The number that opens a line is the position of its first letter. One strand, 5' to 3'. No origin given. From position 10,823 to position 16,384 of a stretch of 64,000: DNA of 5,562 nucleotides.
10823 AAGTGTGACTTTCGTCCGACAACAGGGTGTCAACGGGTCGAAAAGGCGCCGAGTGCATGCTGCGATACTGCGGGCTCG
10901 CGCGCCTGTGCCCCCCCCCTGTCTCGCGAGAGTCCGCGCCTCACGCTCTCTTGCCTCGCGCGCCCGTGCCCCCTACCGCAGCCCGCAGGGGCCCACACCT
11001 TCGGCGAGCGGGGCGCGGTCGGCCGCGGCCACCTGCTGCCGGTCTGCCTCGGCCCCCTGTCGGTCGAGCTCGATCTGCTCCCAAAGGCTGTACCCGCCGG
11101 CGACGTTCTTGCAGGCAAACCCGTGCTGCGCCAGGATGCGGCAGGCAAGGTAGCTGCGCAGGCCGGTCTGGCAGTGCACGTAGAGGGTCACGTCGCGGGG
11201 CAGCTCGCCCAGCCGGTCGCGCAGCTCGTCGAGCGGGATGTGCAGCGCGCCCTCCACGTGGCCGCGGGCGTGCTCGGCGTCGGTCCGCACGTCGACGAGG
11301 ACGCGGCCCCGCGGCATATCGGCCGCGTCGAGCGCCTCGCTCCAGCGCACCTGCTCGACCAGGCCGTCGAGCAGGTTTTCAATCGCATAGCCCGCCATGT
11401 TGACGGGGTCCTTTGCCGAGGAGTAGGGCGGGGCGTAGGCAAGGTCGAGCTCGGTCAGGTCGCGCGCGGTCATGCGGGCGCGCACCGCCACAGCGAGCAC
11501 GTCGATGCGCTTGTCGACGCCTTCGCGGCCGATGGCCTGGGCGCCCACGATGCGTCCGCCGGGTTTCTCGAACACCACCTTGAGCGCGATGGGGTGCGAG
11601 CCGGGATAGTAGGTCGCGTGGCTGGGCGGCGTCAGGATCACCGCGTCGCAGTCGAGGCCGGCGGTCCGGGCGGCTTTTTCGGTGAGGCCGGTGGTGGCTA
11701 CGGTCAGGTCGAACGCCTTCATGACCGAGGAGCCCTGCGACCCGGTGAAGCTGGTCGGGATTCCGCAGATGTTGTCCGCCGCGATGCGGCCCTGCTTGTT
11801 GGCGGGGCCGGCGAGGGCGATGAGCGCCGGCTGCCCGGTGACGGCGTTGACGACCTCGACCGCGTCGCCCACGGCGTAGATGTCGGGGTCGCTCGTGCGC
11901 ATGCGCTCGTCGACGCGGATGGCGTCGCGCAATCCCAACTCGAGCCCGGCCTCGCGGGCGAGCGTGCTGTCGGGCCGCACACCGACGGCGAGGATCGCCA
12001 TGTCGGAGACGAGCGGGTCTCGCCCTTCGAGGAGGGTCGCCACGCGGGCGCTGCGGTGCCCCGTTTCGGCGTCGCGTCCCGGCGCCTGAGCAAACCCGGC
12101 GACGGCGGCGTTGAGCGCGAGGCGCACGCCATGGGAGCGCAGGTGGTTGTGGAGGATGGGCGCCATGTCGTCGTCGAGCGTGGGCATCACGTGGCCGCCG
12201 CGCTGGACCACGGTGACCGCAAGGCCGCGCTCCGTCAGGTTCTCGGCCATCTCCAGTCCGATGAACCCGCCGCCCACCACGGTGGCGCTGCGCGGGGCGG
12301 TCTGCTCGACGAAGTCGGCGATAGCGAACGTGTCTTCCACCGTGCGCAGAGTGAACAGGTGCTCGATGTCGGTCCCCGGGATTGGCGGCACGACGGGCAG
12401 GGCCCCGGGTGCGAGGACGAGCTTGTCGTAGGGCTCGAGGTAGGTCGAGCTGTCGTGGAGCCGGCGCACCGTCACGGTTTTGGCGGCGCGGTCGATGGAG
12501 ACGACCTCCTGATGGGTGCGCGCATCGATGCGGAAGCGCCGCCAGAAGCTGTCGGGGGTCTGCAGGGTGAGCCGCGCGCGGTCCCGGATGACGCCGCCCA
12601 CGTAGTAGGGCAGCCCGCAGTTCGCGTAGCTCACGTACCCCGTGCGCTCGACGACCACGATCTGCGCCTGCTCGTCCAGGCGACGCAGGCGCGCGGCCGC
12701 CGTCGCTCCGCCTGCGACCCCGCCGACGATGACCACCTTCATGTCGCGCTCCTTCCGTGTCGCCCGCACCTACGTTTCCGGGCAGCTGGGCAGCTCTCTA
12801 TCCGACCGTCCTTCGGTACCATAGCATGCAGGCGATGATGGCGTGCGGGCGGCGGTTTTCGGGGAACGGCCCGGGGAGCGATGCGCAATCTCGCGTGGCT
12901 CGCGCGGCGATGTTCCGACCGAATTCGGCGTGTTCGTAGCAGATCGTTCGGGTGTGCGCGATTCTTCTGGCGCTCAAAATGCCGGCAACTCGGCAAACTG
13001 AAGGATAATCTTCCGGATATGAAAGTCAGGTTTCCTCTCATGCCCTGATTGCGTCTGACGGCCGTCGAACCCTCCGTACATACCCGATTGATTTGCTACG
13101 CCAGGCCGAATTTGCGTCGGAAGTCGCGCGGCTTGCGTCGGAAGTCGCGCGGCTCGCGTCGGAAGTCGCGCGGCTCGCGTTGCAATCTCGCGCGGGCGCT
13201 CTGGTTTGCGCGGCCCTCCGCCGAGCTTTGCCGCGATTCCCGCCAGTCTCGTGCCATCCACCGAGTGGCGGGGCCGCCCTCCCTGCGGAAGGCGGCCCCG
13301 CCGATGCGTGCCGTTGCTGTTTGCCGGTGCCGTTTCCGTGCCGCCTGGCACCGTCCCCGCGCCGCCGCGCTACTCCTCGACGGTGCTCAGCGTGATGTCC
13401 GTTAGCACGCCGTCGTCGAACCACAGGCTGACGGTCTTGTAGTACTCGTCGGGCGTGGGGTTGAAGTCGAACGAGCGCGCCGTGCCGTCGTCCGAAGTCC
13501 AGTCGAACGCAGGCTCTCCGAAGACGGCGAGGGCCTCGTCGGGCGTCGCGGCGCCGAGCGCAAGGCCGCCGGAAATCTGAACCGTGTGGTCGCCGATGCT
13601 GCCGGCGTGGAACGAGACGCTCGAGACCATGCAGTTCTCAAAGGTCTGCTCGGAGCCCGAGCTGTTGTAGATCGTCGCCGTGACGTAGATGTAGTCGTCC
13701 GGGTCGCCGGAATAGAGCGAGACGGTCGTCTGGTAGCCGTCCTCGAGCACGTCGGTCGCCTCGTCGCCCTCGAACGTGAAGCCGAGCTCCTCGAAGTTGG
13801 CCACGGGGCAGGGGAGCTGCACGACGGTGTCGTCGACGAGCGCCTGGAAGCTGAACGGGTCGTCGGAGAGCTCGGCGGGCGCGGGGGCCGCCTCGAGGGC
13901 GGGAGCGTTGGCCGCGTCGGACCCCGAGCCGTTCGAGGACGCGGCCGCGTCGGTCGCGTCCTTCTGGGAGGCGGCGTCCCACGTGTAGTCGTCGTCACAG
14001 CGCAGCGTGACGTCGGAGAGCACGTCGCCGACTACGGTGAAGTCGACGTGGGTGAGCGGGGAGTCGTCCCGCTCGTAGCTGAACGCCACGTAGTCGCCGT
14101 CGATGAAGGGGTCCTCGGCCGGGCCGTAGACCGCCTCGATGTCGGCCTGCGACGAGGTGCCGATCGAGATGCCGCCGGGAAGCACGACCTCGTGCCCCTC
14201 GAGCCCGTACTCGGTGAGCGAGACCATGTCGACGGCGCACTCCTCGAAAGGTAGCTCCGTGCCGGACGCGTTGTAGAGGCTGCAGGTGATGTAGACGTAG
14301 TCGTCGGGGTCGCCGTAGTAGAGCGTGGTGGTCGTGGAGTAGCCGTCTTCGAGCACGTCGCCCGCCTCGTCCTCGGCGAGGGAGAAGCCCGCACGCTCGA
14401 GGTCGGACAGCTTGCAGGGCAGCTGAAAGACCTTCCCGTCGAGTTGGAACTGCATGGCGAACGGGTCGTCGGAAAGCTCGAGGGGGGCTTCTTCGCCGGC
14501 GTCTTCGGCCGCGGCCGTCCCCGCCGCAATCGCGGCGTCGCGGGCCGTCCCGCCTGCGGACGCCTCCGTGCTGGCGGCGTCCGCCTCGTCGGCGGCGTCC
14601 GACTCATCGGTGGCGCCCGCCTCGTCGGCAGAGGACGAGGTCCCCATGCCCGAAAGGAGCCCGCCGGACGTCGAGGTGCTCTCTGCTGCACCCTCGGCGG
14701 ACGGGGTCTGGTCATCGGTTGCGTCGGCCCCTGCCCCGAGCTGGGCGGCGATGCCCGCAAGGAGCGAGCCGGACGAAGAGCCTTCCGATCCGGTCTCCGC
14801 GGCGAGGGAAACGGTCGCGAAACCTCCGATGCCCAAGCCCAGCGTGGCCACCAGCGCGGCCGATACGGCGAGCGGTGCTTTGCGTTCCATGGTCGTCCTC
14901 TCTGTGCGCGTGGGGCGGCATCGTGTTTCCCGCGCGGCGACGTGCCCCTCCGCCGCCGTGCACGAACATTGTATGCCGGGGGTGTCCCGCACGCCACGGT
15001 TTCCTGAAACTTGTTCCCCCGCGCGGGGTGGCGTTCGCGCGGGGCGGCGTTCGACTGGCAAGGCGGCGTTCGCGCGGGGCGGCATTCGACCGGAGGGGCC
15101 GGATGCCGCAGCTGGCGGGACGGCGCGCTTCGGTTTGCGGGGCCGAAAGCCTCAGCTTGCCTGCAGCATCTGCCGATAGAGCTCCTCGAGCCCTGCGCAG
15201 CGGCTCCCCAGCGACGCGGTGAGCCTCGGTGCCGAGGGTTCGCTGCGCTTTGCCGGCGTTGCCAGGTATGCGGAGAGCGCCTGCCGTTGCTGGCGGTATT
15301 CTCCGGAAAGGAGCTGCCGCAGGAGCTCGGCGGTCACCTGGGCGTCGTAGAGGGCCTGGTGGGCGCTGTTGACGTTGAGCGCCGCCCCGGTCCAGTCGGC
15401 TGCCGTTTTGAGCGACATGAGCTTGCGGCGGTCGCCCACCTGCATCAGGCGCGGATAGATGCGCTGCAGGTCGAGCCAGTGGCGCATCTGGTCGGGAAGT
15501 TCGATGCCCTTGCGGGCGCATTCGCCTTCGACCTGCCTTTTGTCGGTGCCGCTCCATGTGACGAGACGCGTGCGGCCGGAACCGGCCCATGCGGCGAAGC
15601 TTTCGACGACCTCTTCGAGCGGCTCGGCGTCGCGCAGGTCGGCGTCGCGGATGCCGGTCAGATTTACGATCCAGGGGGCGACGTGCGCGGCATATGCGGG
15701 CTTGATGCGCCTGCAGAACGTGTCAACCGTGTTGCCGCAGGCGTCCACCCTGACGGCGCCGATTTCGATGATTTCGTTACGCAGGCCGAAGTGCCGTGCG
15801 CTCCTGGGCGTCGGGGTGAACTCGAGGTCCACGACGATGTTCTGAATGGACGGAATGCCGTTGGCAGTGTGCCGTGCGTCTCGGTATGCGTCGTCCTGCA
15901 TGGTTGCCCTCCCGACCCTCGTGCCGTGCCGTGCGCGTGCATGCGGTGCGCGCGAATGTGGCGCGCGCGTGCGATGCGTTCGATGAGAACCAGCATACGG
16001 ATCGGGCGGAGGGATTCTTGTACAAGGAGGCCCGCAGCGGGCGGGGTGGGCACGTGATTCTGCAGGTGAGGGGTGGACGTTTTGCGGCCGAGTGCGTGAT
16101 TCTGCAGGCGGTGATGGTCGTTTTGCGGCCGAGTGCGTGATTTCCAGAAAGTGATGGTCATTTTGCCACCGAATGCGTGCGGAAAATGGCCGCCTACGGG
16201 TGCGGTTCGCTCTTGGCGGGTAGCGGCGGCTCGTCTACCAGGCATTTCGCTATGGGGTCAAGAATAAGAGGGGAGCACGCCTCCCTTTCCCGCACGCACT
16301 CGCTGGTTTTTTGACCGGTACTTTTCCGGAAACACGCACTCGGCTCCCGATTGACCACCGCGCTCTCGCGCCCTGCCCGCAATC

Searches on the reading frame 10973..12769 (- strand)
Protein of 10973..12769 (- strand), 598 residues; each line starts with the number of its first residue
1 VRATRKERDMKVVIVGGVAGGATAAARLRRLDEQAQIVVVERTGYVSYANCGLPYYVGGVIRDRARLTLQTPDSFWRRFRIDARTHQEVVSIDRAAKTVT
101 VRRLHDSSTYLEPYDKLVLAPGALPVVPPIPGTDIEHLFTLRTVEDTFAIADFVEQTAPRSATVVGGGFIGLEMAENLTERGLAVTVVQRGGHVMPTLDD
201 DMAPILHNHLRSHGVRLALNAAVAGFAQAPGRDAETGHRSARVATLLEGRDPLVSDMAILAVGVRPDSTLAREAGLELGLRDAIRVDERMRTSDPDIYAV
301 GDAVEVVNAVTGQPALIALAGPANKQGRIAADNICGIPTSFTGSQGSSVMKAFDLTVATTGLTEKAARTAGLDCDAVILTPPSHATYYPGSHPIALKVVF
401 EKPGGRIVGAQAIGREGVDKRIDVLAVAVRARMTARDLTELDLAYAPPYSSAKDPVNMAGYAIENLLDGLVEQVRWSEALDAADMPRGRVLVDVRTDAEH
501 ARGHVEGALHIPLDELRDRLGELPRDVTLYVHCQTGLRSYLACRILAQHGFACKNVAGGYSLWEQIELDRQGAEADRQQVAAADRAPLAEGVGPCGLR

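Call 12: search_protein_families(library=pfam, proteins=[window:10973-12769:-], max_evalue=0.0001)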
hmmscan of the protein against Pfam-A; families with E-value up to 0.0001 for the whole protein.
window:10973-12769:- (598 aa): 7 families
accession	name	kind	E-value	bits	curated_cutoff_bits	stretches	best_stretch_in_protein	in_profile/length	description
PF07992.20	Pyr_redox_2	-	1.6e-57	195.6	26.1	1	10-311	1-278/291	Pyridine nucleotide-disulphide oxidoreductase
PF00070.33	Pyr_redox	-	8.3e-18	65.1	22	1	162-226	2-66/82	Pyridine nucleotide-disulphide oxidoreductase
PF02852.28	Pyr_redox_dim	-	6.9e-17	62.1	25.3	1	352-452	6-105/110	Pyridine nucleotide-disulphide oxidoreductase, dimerisation domain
PF00581.25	Rhodanese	-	5.1e-16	59.4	22.2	1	488-565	12-101/102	Rhodanese-like domain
PF13738.12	Pyr_redox_3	-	3.9e-07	30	30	1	77-301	92-305/305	Pyridine nucleotide-disulphide oxidoreductase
PF13450.12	NAD_binding_8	-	5.4e-07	30.2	21.9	0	164-194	1-31/68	NAD(P)-binding Rossmann-like domain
PF13241.12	NAD_binding_7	-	6.9e-05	23.8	22.1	0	159-189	7-37/104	Putative NAD(P)-binding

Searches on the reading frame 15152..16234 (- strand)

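Call 12: search_protein_families(library=pfam, proteins=[window:15152-16234:-], max_evalue=0.0001)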
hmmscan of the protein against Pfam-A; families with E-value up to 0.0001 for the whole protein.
window:15152-16234:- (360 aa): 1 family
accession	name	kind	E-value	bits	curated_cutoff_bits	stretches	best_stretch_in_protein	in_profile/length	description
PF00929.31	RNase_T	-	8.1e-17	62.7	24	1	133-305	1-164/164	Exonuclease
